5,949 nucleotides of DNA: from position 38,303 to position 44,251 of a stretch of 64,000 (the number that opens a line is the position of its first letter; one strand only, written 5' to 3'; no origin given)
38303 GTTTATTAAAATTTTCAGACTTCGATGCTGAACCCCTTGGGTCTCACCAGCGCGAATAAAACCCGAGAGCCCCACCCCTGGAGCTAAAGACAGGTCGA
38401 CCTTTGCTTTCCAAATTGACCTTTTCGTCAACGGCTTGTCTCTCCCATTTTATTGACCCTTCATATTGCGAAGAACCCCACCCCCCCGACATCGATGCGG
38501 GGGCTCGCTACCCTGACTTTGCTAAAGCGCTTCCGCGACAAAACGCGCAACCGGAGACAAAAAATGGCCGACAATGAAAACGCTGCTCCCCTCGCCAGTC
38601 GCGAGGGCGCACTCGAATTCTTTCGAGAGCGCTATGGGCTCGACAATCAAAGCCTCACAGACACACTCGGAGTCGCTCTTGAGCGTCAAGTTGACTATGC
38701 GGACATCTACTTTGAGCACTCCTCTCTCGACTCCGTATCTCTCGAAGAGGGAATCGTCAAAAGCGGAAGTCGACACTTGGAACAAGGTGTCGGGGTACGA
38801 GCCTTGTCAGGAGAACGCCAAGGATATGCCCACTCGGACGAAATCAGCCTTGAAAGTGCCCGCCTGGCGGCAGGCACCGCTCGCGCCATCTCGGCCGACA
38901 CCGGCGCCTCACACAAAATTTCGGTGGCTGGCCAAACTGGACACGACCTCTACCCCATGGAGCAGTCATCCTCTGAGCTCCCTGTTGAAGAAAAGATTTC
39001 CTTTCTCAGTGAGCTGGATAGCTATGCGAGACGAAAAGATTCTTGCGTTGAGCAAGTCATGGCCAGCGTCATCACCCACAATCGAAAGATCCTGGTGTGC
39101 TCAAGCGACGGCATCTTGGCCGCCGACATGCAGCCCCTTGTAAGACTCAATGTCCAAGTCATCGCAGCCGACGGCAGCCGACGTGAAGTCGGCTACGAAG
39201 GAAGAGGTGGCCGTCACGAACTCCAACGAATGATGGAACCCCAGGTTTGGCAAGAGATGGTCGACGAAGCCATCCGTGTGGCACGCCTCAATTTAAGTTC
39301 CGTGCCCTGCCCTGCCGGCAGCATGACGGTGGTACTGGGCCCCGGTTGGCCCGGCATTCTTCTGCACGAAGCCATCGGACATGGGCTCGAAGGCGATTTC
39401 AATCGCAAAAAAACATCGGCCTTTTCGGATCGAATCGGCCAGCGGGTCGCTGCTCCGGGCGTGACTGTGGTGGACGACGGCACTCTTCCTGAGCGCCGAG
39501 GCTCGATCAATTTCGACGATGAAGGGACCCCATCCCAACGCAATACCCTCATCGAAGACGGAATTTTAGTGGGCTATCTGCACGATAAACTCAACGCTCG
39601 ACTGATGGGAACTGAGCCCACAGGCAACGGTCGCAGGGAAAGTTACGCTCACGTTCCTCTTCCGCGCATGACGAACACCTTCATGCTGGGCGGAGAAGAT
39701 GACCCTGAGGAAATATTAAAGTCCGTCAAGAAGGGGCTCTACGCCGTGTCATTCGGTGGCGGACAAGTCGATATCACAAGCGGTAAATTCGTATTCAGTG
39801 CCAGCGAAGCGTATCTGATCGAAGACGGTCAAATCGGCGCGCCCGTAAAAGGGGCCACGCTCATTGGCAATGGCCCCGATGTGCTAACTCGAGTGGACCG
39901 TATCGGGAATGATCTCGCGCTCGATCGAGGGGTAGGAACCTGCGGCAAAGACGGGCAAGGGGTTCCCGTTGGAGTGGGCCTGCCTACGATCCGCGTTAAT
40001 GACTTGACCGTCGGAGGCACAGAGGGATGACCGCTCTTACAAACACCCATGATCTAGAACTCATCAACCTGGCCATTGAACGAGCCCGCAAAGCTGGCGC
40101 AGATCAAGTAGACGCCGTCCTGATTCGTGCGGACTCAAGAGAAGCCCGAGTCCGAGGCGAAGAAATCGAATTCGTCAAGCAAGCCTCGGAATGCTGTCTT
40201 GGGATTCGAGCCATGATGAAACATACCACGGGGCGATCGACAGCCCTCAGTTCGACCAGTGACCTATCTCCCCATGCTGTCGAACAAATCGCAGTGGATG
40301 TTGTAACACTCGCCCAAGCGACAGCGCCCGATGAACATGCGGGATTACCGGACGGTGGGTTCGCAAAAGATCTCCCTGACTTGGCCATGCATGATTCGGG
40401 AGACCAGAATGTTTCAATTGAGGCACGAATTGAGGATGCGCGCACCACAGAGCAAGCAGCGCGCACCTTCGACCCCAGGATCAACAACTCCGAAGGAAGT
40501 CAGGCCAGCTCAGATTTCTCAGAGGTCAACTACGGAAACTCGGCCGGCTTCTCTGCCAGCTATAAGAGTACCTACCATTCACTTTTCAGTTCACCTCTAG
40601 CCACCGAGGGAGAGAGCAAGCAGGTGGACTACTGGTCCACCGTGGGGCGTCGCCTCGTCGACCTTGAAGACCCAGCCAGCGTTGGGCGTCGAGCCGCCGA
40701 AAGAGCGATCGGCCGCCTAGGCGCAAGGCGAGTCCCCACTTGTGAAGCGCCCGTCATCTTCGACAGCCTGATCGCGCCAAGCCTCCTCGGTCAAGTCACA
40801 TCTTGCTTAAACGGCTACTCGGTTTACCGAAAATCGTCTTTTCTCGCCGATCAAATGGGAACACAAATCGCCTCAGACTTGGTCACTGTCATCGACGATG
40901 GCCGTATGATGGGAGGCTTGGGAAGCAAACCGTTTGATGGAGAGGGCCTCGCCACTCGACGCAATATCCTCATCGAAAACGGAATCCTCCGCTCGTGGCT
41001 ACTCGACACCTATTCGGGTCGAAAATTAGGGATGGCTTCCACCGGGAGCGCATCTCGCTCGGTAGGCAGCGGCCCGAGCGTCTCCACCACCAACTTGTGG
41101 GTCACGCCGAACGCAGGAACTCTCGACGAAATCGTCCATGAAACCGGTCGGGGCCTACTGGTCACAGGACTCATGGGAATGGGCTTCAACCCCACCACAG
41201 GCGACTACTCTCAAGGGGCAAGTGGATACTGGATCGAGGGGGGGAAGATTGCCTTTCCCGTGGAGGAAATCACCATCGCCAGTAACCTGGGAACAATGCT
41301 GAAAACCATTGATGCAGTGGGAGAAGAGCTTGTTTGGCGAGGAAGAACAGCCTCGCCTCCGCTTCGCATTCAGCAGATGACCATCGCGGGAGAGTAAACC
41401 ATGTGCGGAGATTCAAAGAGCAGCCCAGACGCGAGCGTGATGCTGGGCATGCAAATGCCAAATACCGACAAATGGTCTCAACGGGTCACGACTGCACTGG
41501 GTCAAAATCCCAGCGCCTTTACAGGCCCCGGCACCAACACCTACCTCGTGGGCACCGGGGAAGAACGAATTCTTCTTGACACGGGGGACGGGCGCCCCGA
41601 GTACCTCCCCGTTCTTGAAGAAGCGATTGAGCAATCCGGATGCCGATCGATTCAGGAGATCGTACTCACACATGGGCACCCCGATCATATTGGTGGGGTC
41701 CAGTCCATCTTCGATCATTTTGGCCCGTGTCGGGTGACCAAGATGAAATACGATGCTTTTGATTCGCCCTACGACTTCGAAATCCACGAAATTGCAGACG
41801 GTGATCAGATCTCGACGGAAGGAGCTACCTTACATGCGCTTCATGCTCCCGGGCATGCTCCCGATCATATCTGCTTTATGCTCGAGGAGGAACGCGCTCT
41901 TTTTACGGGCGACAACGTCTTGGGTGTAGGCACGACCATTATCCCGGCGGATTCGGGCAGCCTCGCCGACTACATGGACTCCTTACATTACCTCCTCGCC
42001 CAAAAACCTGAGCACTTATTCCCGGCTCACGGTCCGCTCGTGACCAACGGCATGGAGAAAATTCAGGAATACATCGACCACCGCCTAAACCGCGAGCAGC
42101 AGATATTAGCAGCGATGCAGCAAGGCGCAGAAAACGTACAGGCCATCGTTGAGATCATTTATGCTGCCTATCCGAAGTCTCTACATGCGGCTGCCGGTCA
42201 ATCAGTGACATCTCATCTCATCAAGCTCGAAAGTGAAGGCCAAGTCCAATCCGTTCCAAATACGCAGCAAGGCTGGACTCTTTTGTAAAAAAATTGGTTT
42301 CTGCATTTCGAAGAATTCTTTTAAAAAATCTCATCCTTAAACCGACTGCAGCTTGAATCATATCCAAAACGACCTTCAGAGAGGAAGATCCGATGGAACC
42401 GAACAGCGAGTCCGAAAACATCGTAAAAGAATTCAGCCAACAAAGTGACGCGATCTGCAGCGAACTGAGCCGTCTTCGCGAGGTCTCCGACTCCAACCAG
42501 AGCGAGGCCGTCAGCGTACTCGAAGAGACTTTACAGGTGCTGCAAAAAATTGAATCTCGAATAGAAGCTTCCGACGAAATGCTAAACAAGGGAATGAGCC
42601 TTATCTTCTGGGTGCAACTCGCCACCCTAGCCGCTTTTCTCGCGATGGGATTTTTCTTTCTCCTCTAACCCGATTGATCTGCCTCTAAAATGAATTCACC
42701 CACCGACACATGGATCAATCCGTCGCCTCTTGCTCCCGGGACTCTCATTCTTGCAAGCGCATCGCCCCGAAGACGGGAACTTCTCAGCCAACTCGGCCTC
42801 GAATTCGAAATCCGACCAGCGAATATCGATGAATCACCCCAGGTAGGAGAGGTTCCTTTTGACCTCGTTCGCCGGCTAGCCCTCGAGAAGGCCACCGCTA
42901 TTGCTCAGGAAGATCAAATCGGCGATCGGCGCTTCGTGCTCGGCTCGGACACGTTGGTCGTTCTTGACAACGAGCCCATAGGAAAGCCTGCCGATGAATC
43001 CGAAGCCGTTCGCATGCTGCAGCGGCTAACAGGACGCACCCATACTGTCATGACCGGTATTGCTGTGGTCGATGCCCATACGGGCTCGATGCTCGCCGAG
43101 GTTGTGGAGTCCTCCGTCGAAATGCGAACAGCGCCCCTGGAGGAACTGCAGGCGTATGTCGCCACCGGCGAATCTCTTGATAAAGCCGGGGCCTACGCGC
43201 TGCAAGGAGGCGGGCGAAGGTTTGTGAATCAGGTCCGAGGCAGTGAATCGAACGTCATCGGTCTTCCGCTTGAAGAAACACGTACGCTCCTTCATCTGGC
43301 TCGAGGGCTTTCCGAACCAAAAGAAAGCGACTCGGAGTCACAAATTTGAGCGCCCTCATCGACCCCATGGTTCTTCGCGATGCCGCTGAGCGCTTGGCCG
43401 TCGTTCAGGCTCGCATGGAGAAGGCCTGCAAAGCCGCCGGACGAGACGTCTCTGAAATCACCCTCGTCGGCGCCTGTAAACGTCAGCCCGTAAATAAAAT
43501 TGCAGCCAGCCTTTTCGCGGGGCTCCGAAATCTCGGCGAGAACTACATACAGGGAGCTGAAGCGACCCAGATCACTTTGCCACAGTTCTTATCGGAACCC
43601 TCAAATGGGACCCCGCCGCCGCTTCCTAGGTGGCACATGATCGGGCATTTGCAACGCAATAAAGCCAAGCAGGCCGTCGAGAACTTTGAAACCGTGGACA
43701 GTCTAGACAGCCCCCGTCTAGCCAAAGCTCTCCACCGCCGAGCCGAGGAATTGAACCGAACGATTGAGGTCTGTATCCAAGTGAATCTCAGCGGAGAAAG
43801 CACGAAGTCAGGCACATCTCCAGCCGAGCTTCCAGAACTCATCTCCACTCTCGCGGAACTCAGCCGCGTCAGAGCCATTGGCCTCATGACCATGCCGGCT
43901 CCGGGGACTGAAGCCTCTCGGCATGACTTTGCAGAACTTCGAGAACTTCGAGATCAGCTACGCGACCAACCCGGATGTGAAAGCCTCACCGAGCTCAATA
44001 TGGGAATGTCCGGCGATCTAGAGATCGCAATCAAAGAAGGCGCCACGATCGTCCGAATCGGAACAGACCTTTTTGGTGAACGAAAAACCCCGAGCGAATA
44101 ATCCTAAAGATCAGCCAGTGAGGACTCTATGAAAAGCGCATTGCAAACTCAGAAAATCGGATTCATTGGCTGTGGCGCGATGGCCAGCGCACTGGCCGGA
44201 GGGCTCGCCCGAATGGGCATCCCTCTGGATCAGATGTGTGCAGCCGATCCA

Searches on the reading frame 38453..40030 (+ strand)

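Call 36: search_protein_families(library=pfam, proteins=[window:38453-40030:+], max_evalue=0.001)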
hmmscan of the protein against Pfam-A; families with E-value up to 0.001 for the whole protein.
window:38453-40030:+ (525 aa): 3 families
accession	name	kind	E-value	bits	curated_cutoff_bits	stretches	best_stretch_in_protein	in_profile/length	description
PF19289.4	PmbA_TldD_3rd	-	1.2e-71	240.8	22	1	289-522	2-220/220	PmbA/TldA metallopeptidase C-terminal domain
PF19290.4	PmbA_TldD_2nd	-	1e-15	58.5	20.9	1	173-281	3-109/109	PmbA/TldA metallopeptidase central domain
PF01523.21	PmbA_TldD_1st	-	1.4e-12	48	20.9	1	83-146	1-64/65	PmbA/TldA metallopeptidase domain 1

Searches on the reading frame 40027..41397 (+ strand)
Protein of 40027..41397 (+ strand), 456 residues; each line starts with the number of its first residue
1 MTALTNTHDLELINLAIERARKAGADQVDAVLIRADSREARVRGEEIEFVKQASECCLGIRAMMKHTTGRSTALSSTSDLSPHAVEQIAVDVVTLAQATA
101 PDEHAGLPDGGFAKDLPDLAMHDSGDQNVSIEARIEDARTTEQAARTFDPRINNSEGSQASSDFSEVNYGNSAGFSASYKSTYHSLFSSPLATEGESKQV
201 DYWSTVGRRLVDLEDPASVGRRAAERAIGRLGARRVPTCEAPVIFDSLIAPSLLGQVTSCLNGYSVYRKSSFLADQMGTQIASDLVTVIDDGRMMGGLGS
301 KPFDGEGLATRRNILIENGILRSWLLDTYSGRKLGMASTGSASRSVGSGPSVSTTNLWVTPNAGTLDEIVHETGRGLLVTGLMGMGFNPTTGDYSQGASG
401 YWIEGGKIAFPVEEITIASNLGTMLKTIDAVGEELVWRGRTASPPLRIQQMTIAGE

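Call 36: search_protein_families(library=pfam, proteins=[window:40027-41397:+], max_evalue=0.001)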
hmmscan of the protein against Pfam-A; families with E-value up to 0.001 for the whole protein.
window:40027-41397:+ (456 aa): 2 families
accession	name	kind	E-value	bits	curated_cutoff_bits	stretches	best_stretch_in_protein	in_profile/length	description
PF19289.4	PmbA_TldD_3rd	-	1.5e-76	256.9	22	1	239-455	2-220/220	PmbA/TldA metallopeptidase C-terminal domain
PF19290.4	PmbA_TldD_2nd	-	4.3e-19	69.4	20.9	1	128-231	5-109/109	PmbA/TldA metallopeptidase central domain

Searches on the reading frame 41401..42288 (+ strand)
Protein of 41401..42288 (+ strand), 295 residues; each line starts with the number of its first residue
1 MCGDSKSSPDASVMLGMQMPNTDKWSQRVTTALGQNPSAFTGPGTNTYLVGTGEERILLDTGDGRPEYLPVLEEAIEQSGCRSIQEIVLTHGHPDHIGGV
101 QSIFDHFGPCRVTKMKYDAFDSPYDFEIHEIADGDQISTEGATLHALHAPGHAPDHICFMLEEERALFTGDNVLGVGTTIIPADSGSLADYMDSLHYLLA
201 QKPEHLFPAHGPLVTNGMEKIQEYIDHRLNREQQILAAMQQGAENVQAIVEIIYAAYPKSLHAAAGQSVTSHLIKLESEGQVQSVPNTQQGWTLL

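Call 36: search_protein_families(library=pfam, proteins=[window:41401-42288:+], max_evalue=0.001)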
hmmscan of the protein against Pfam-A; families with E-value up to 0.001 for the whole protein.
window:41401-42288:+ (295 aa): 4 families
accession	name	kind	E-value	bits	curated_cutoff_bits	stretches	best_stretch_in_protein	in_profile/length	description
PF00753.33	Lactamase_B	-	2.1e-24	87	22.7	1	44-210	5-196/196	Metallo-beta-lactamase superfamily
PF17778.7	BLACT_WH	-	1.2e-13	51.3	22.8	1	247-287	3-43/46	Beta-lactamase associated winged helix domain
PF19583.5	ODP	-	8.4e-11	42.5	27.2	1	45-177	3-141/194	ODP family beta lactamase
PF12706.13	Lactamase_B_2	-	4e-07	30.3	27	1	56-171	2-142/200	Beta-lactamase superfamily domain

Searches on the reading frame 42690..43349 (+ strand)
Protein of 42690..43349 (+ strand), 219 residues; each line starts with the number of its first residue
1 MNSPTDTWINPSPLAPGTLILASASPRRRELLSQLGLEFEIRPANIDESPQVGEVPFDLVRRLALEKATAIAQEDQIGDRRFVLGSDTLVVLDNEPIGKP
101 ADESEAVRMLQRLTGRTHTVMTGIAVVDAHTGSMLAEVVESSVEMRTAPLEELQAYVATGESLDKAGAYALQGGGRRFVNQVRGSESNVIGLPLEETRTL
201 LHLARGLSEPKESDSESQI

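Call 36: search_protein_families(library=pfam, proteins=[window:42690-43349:+], max_evalue=0.001)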
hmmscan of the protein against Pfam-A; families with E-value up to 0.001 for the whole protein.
window:42690-43349:+ (219 aa): 1 family
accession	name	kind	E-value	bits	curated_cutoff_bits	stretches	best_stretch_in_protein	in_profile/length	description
PF02545.19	Maf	-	1.6e-59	201.2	27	1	19-202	2-185/187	Maf-like protein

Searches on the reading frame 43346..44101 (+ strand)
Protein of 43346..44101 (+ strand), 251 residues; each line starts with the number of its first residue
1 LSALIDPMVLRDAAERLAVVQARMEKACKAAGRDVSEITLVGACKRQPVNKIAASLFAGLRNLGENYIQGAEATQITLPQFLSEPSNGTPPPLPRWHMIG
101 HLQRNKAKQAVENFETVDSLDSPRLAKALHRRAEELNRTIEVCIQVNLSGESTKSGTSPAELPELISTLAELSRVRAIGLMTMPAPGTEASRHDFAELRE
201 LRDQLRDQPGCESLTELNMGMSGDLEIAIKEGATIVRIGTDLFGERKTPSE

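Call 36: search_protein_families(library=pfam, proteins=[window:43346-44101:+], max_evalue=0.001)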
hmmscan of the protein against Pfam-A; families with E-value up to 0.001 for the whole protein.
window:43346-44101:+ (251 aa): 2 families
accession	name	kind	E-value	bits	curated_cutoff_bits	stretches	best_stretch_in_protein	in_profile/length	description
PF01168.26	Ala_racemase_N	-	1e-15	58.5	24.1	1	95-246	70-219/220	Alanine racemase, N-terminal domain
PF24740.1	DUF7691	-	0.00016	22.3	27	1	74-137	117-188/204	Domain of unknown function (DUF7691)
